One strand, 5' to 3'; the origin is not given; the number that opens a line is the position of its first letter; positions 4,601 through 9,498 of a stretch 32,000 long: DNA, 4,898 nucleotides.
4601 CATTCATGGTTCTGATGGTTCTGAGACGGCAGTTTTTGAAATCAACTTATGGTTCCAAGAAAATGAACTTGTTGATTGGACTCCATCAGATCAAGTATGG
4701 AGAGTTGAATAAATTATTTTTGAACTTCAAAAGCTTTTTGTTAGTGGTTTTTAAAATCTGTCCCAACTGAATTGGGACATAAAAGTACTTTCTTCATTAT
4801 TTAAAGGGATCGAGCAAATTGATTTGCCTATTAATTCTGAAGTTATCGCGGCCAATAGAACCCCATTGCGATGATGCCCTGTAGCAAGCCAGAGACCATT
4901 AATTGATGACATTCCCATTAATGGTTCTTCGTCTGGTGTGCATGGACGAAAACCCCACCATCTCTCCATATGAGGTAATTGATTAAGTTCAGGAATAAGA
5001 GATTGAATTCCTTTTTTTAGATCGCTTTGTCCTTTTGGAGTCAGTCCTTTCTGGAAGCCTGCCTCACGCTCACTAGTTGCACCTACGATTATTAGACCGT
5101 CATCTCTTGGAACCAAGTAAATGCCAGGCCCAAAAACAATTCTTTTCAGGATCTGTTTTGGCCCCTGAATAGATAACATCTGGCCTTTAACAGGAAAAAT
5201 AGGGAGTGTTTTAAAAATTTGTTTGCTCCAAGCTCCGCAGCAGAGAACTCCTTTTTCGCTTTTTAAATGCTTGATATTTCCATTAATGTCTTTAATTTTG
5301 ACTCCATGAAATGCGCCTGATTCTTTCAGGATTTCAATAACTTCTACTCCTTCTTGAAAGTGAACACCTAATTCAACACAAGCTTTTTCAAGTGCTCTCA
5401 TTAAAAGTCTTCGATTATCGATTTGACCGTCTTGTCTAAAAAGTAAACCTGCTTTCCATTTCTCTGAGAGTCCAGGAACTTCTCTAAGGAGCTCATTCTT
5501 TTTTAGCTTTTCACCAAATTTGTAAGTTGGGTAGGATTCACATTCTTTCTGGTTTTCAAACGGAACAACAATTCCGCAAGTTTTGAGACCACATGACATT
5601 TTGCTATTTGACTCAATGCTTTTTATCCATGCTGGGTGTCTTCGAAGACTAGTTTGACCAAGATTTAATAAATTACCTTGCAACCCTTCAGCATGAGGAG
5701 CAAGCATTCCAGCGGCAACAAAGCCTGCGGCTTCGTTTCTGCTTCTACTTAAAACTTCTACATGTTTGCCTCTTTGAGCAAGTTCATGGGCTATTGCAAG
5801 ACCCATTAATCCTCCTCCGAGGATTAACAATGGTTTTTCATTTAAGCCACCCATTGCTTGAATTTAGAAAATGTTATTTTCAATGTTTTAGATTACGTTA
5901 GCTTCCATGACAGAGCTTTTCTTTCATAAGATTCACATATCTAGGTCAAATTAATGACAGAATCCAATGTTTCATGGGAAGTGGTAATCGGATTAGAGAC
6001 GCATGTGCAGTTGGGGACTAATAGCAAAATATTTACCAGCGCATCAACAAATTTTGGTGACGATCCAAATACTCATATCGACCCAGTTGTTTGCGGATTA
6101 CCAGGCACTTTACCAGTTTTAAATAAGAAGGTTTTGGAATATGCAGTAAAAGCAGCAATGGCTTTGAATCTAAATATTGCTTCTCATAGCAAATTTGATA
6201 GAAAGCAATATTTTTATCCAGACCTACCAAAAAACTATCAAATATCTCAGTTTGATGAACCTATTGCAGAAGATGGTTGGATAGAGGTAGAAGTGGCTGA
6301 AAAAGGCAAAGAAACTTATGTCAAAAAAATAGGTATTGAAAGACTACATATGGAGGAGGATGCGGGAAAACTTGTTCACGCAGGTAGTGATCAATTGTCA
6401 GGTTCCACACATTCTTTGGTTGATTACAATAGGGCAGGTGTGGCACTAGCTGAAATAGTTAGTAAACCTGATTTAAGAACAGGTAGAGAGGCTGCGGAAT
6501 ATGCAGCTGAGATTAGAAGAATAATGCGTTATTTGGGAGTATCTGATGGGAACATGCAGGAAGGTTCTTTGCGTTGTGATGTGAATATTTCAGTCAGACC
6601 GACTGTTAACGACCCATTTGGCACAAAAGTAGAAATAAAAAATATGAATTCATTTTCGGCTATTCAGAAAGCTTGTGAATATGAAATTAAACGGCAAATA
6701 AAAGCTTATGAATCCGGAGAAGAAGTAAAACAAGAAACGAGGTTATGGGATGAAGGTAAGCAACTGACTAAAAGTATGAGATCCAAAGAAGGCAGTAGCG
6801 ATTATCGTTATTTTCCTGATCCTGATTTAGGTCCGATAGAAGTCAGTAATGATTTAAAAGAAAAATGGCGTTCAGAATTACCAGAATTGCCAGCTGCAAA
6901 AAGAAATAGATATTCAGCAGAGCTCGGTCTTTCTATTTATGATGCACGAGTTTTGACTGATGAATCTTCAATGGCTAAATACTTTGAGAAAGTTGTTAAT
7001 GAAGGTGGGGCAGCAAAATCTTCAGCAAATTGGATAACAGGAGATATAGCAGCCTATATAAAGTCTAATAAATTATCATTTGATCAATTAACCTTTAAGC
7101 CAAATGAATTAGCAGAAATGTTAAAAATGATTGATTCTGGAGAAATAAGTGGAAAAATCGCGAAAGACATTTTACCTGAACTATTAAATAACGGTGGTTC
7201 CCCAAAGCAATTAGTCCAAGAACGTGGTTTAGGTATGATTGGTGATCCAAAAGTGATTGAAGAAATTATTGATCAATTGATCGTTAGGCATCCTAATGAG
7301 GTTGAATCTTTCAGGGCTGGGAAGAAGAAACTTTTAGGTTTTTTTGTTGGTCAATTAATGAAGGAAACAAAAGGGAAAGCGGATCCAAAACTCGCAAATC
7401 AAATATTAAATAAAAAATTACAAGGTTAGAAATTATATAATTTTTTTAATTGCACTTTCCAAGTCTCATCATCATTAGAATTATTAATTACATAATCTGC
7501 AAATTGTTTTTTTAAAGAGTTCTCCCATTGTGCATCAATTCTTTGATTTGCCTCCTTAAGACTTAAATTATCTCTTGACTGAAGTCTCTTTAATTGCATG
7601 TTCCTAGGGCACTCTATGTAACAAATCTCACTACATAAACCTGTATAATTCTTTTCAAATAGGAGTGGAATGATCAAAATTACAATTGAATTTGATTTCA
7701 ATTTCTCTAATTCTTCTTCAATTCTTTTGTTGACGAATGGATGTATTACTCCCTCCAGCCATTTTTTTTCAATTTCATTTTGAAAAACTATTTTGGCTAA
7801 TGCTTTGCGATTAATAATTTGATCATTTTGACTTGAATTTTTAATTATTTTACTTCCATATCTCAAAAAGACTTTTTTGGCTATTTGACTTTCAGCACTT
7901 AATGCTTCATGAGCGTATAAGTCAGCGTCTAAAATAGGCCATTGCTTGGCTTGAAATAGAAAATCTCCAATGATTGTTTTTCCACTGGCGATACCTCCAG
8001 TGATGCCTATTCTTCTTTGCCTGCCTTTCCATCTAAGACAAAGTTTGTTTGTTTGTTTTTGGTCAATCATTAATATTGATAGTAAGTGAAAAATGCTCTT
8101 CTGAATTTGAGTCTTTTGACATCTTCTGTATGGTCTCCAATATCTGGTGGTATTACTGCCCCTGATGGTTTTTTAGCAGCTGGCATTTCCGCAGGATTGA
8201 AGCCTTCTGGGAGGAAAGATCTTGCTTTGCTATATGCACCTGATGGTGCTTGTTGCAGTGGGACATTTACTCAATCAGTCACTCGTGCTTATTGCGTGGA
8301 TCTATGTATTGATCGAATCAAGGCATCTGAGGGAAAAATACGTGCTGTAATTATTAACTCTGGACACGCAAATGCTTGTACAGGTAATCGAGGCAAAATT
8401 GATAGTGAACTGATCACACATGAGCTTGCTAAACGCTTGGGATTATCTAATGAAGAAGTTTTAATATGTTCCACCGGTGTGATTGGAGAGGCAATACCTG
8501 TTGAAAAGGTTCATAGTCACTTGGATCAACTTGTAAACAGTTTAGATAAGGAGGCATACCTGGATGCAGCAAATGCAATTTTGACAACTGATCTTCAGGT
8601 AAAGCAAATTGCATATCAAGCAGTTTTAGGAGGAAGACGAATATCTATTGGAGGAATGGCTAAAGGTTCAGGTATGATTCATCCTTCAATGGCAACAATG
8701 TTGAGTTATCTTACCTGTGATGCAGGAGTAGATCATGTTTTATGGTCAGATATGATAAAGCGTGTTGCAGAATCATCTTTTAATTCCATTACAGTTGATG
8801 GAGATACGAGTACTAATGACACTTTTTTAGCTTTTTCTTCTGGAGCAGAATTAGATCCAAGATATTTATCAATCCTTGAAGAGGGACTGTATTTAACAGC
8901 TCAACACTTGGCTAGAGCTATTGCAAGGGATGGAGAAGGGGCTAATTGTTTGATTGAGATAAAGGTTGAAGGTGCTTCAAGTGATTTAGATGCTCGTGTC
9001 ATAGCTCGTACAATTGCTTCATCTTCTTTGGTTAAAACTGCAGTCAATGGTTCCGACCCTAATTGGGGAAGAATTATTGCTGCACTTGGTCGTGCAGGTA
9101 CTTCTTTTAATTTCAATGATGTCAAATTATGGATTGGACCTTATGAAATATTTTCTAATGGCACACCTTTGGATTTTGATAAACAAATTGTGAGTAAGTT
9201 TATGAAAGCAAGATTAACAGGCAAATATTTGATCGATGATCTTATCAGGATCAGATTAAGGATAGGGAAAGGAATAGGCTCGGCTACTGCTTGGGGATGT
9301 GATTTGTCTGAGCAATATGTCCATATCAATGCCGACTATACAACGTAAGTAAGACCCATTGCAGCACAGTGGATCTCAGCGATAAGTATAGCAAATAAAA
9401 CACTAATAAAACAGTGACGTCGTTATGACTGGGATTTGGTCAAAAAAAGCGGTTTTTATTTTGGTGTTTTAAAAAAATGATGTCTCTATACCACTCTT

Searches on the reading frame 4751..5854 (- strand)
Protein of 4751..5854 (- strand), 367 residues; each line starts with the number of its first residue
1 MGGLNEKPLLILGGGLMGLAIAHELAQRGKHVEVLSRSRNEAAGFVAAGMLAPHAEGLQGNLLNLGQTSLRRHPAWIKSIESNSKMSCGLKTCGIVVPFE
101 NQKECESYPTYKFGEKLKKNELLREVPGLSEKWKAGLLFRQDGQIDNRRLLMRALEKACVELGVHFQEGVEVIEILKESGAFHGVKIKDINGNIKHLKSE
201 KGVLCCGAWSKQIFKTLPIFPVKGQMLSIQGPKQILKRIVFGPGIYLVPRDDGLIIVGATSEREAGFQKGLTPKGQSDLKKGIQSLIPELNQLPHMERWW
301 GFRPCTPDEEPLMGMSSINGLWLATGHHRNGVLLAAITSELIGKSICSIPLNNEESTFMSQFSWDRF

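Call 75: search_protein_families(library=pfam, proteins=[window:4751-5854:-], max_evalue=0.001)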
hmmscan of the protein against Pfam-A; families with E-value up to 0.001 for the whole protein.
window:4751-5854:- (367 aa): 6 families
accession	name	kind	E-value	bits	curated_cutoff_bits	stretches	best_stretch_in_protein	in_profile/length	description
PF01266.30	DAO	-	3.9e-59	201.4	27.9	1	10-342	3-350/353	FAD dependent oxidoreductase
PF00890.30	FAD_binding_2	-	3.5e-08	33.5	20.4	1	10-215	3-211/414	FAD binding domain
PF13450.12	NAD_binding_8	-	0.00011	22.9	21.9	1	11-37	1-27/68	NAD(P)-binding Rossmann-like domain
PF00070.33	Pyr_redox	-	0.0002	22.3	22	0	9-39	2-32/82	Pyridine nucleotide-disulphide oxidoreductase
PF07992.20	Pyr_redox_2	-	0.00032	20.6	26.1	0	6-38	142-174/291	Pyridine nucleotide-disulphide oxidoreductase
PF01494.25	FAD_binding_3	-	0.00077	19.2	22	0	9-44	4-39/349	FAD binding domain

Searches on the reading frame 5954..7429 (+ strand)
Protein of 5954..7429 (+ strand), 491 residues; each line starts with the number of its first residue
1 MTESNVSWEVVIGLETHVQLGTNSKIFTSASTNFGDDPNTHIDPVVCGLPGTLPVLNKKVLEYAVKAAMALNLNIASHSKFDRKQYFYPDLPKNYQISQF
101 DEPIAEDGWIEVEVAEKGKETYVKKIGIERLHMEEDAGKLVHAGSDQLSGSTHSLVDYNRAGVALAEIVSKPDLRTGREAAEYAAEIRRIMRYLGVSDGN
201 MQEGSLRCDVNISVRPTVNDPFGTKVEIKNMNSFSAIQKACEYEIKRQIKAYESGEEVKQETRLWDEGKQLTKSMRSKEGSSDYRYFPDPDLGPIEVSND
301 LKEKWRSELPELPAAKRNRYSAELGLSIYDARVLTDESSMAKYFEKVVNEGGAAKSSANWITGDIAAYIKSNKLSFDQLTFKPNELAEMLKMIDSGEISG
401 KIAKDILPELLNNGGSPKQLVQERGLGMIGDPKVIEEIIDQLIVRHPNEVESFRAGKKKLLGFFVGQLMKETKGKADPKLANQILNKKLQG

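Call 75: search_protein_families(library=pfam, proteins=[window:5954-7429:+], max_evalue=0.001)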
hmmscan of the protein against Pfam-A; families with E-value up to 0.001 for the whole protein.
window:5954-7429:+ (491 aa): 2 families
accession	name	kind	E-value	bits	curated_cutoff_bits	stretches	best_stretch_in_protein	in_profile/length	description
PF02934.20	GatB_N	-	1.8e-117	391.9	23.4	1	10-301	1-275/277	GatB/GatE catalytic domain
PF02637.23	GatB_Yqey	-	3.4e-53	179.9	27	1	342-489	1-148/148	GatB domain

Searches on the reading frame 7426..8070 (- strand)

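Call 75: search_protein_families(library=pfam, proteins=[window:7426-8070:-], max_evalue=0.001)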
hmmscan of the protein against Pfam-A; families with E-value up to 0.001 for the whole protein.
window:7426-8070:- (214 aa): 1 family
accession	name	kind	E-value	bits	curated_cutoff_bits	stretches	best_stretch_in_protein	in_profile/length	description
PF01121.26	CoaE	-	2.6e-48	164.5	27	1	21-199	3-176/180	Dephospho-CoA kinase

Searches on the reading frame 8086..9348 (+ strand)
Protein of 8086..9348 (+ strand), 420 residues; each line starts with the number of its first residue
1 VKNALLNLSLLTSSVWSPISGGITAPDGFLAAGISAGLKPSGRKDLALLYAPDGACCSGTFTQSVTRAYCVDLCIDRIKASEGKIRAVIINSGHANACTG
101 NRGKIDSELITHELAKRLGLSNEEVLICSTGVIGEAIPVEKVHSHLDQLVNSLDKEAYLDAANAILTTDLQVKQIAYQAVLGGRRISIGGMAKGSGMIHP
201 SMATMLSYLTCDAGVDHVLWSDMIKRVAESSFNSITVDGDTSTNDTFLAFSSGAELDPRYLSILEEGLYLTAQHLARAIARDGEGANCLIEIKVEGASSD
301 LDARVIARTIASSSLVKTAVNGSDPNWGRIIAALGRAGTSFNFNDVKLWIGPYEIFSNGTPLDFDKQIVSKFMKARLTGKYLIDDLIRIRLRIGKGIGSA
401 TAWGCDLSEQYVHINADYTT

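Call 75: search_protein_families(library=pfam, proteins=[window:8086-9348:+], max_evalue=0.001)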
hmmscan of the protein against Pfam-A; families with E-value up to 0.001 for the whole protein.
window:8086-9348:+ (420 aa): 1 family
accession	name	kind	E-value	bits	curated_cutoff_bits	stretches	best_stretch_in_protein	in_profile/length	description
PF01960.23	ArgJ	-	1.8e-132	442.1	32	1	31-420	2-377/377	ArgJ family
